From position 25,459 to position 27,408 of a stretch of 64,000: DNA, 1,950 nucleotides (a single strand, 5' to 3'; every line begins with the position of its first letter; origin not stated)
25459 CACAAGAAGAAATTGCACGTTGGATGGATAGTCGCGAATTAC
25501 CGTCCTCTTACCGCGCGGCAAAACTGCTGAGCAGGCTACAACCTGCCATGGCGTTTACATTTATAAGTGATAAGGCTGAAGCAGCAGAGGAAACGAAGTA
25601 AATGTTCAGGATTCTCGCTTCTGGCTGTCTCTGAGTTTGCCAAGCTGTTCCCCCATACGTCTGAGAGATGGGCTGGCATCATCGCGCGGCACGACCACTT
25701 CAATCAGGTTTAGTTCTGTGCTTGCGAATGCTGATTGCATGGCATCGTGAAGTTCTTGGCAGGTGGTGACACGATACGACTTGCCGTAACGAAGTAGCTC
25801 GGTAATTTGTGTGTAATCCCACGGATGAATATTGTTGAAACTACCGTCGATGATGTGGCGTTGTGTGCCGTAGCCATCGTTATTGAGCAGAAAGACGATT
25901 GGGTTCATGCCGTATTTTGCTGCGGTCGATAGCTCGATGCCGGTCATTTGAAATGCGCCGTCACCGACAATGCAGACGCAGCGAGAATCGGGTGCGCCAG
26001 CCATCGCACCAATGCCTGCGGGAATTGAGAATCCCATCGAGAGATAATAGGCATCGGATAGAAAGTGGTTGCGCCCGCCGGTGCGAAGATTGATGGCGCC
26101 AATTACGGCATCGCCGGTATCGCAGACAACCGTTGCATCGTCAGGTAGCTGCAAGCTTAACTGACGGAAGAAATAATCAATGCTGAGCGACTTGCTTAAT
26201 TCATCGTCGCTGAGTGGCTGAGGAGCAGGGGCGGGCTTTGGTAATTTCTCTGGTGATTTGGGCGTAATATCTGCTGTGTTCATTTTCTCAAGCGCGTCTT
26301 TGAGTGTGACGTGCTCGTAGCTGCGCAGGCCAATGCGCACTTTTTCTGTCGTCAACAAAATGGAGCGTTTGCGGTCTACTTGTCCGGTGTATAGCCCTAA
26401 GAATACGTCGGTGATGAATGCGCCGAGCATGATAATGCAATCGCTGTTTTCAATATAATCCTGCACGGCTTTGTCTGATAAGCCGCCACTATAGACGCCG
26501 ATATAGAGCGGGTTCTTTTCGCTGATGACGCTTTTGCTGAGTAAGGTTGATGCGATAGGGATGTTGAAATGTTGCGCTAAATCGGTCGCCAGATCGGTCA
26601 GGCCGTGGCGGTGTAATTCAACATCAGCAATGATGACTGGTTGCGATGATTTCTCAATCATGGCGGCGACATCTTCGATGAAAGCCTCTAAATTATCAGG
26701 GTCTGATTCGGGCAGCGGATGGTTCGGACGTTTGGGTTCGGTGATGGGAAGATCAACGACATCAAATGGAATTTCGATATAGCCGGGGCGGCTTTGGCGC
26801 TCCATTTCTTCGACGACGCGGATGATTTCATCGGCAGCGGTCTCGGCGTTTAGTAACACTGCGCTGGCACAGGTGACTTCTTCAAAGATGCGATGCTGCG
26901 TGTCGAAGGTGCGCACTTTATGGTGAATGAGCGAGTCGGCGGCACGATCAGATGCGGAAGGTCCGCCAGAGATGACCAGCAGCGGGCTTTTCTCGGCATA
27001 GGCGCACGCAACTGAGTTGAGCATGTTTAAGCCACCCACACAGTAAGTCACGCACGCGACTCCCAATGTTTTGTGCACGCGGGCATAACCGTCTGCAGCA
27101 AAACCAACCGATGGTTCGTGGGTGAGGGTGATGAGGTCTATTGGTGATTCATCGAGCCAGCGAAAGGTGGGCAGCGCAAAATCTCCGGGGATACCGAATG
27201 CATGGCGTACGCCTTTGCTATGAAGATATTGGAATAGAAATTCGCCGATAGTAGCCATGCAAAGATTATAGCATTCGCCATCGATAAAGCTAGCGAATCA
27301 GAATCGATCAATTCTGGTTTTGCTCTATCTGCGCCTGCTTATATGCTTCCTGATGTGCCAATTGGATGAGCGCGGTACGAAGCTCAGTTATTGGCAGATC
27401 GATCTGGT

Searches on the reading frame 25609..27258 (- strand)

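Call 9: search_protein_families(library=pfam, proteins=[window:25609-27258:-], max_evalue=0.001)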
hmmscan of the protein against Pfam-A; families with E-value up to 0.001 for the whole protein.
window:25609-27258:- (550 aa): 3 families
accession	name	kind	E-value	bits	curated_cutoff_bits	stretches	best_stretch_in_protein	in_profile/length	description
PF02776.23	TPP_enzyme_N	-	3e-28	98.4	26.8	1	3-112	2-107/119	Thiamine pyrophosphate enzyme, N-terminal TPP binding domain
PF02775.26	TPP_enzyme_C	-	3e-25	89.2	21.9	1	382-521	3-151/151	Thiamine pyrophosphate enzyme, C-terminal TPP binding domain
PF00205.28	TPP_enzyme_M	-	1.4e-20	73.8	30.4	1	194-311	1-118/137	Thiamine pyrophosphate enzyme, central domain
